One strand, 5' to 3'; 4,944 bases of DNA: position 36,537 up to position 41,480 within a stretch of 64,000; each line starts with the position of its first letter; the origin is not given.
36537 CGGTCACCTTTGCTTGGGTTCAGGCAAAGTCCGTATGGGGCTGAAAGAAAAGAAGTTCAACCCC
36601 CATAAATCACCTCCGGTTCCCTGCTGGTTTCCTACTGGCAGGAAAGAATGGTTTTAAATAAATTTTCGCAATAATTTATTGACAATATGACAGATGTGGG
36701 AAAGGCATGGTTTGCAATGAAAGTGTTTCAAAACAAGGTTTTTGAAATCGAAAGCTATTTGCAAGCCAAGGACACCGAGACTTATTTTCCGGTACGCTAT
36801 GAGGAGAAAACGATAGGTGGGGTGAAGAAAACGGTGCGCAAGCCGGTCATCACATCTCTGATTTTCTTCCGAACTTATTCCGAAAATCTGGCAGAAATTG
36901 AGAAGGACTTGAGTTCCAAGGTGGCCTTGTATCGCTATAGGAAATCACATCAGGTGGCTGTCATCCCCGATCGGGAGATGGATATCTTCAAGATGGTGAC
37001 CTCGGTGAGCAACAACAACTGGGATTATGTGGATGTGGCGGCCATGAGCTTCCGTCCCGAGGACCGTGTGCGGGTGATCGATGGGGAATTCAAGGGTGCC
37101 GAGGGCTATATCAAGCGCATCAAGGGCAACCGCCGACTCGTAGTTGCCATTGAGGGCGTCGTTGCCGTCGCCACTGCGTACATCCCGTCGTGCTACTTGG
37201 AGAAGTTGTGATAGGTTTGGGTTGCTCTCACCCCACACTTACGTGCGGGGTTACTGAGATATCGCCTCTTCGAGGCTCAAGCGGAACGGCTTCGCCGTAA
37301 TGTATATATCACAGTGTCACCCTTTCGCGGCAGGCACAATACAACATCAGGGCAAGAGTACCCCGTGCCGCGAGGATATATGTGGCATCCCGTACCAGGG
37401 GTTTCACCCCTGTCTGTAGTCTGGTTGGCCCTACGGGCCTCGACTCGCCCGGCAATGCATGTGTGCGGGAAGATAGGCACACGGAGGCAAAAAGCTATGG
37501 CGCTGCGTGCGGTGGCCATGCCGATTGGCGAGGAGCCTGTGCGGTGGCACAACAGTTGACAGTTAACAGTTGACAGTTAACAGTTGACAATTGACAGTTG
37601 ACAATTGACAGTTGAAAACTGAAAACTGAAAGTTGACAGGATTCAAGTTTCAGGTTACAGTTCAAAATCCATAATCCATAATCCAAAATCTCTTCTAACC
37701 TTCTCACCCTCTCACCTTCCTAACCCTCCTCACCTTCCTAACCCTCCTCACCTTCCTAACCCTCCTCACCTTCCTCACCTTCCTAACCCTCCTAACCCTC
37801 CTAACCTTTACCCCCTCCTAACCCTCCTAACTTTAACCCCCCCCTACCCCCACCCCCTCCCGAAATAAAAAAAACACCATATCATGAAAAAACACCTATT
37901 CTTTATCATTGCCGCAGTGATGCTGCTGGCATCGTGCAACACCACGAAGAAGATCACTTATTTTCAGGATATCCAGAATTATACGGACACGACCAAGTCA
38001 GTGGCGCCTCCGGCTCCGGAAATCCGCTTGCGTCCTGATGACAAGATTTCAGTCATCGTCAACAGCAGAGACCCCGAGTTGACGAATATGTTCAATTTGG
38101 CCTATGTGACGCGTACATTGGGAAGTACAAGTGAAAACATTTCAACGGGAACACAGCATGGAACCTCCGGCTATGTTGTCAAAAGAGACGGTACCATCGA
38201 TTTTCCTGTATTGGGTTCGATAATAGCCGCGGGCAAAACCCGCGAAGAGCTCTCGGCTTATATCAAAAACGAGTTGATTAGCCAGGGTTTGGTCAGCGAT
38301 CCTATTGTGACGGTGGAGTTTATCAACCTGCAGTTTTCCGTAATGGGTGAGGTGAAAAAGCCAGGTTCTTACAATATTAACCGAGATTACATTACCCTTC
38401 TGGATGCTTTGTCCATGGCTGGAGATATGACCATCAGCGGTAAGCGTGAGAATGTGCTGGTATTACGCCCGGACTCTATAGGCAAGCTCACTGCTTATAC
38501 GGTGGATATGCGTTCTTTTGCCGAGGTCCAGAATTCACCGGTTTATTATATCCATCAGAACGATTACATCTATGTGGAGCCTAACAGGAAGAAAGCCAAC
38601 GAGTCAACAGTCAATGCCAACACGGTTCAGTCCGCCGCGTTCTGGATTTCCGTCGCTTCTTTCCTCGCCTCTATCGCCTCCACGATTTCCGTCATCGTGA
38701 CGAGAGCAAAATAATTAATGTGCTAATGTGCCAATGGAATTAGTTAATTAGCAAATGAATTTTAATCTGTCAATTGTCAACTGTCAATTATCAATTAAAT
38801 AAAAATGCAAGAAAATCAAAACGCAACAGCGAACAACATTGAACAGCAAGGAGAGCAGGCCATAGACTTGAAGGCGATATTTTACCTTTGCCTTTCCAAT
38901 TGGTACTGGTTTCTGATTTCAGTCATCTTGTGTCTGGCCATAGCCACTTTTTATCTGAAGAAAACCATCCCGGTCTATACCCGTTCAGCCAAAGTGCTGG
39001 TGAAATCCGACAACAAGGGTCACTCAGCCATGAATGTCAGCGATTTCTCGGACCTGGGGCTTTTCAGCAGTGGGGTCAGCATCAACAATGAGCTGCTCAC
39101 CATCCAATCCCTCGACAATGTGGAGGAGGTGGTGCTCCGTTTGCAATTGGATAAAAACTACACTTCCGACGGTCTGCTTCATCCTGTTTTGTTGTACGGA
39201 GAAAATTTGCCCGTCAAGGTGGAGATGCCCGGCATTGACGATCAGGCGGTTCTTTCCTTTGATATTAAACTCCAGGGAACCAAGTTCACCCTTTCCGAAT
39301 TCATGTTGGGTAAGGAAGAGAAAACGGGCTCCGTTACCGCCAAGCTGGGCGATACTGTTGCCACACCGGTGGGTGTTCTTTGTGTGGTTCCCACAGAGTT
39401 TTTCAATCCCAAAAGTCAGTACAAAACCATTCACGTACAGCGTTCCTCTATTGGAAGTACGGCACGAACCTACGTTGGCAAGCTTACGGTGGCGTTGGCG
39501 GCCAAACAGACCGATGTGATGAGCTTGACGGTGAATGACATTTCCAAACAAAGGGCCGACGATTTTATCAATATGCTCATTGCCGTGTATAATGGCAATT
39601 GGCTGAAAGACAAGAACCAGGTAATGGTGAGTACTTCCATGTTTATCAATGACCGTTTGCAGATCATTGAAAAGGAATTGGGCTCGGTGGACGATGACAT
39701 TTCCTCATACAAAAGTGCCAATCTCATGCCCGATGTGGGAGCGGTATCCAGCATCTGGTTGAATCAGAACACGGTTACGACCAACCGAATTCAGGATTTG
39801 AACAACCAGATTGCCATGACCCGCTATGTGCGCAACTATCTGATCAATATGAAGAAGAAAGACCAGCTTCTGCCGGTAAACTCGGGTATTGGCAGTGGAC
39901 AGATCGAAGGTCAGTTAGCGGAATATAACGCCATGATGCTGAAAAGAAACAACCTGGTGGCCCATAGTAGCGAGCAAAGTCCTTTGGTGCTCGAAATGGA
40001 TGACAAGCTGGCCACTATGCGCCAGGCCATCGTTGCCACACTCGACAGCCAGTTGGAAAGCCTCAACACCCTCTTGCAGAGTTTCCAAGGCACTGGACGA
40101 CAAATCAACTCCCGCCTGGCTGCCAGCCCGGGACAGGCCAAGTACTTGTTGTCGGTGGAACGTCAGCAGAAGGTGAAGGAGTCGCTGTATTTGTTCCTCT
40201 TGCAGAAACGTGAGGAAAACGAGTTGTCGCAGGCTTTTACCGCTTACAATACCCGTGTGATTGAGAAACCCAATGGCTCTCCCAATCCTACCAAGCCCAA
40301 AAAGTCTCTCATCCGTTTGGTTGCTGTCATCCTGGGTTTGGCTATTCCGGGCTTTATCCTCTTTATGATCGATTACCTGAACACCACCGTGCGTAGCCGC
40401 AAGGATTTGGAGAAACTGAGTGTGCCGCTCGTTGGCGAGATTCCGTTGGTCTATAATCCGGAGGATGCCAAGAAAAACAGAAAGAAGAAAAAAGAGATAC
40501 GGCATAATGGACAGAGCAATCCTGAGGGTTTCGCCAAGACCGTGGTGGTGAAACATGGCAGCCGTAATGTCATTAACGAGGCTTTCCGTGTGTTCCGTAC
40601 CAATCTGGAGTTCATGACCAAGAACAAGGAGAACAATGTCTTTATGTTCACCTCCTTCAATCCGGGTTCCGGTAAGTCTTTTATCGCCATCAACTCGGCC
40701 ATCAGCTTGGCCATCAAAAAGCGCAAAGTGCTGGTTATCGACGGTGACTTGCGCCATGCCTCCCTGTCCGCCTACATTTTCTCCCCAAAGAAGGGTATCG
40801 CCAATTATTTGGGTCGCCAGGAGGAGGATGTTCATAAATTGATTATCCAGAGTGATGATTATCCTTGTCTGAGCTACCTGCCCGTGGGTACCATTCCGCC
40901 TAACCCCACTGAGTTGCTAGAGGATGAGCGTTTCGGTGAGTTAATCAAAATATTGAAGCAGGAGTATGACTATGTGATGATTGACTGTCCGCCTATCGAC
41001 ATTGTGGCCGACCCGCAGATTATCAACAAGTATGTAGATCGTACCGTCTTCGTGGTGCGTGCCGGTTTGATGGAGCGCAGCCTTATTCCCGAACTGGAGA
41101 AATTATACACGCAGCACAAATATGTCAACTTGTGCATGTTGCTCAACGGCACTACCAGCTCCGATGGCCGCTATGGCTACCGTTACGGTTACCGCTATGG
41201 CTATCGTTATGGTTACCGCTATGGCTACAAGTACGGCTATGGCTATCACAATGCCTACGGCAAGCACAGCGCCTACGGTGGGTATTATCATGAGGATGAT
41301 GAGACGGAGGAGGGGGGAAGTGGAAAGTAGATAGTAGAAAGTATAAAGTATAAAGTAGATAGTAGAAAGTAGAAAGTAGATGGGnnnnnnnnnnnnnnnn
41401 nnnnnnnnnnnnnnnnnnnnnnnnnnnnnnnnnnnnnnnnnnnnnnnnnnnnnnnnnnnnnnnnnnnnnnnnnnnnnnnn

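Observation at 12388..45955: Pervasive intergenic arrays of degenerate 7-14 nt words that begin at stop codons and occur in complementary flavours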

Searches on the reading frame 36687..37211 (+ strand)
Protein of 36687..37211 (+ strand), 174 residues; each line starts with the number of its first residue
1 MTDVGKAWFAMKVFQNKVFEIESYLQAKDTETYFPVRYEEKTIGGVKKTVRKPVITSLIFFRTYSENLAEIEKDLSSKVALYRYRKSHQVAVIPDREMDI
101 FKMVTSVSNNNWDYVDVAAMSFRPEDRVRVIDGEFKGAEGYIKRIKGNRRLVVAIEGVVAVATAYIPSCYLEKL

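Call 6: search_protein_families(library=pfam, proteins=[window:36687-37211:+])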
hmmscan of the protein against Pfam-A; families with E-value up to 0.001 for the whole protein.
window:36687-37211:+ (174 aa): 1 family
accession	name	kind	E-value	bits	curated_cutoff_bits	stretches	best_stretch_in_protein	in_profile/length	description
PF02357.24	NusG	-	1.4e-06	29.1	22.2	1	6-101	1-92/93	Transcription termination factor nusG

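Call 39: search_protein_families(library=ncbifam, proteins=[window:36687-37211:+])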
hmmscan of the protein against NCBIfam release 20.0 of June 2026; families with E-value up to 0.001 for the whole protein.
window:36687-37211:+ (174 aa): 4 families
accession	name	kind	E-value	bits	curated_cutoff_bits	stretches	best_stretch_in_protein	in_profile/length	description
NF033644.1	antiterm_UpxY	subfamily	4e-42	144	100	1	8-171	1-164/164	UpxY family transcription antiterminator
NF033641.1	antiterm_LoaP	exception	3e-09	37.2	125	1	8-150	1-142/166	antiterminator LoaP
TIGR01955.1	RfaH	equivalog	8.1e-07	29.2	144.5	1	20-156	13-143/159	transcription/translation regulatory transformer protein RfaH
TIGR01080.1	rplX_A_E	equivalog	4.1e-06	27.1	47.65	1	104-159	24-78/116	50S ribosomal protein L24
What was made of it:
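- A UpxY-family NusG paralogue is encoded at 36687-37211 (call 39).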

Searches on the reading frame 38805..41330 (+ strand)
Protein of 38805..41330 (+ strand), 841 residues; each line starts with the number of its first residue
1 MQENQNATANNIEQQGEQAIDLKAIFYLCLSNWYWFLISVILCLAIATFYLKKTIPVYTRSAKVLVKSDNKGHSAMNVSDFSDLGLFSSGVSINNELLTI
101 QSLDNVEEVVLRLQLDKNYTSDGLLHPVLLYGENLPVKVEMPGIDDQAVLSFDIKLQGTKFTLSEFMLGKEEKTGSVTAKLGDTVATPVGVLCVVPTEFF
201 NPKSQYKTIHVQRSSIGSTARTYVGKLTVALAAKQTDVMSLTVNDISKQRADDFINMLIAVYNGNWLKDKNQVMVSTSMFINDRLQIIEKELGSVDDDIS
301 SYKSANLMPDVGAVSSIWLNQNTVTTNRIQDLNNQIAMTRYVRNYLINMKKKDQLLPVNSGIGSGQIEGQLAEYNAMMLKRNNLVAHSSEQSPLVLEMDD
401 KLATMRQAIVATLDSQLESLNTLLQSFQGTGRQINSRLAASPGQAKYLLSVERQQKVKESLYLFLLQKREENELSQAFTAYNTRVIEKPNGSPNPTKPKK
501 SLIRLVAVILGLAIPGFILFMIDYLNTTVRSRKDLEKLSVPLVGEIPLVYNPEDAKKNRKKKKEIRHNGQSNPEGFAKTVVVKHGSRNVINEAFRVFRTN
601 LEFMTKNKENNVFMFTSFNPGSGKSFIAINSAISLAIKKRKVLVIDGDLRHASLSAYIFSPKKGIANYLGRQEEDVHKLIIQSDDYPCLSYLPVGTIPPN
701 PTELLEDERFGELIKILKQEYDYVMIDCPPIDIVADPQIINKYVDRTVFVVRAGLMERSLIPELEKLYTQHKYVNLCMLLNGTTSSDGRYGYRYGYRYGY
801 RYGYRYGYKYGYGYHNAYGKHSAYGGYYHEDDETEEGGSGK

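Call 7: search_protein_families(library=pfam, proteins=[window:38805-41330:+])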
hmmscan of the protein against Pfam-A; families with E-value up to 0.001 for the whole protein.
window:38805-41330:+ (841 aa): 5 families
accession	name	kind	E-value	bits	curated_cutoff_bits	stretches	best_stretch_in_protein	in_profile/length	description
PF13807.11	GNVR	-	5.5e-11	42.7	27.7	1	447-515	5-73/82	G-rich domain on putative tyrosine kinase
PF13614.12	AAA_31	-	5.3e-10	40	27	1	615-730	6-127/177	AAA domain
PF02706.20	Wzz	-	3.3e-08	34.2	25.5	1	19-110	2-88/91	Chain length determinant protein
PF01656.29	CbiA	-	1.6e-07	31.8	25.4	1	614-661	2-47/125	CobQ/CobB/MinD/ParA nucleotide binding domain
PF09140.17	MipZ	-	3.4e-06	27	20.7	1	619-732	9-111/262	ATPase MipZ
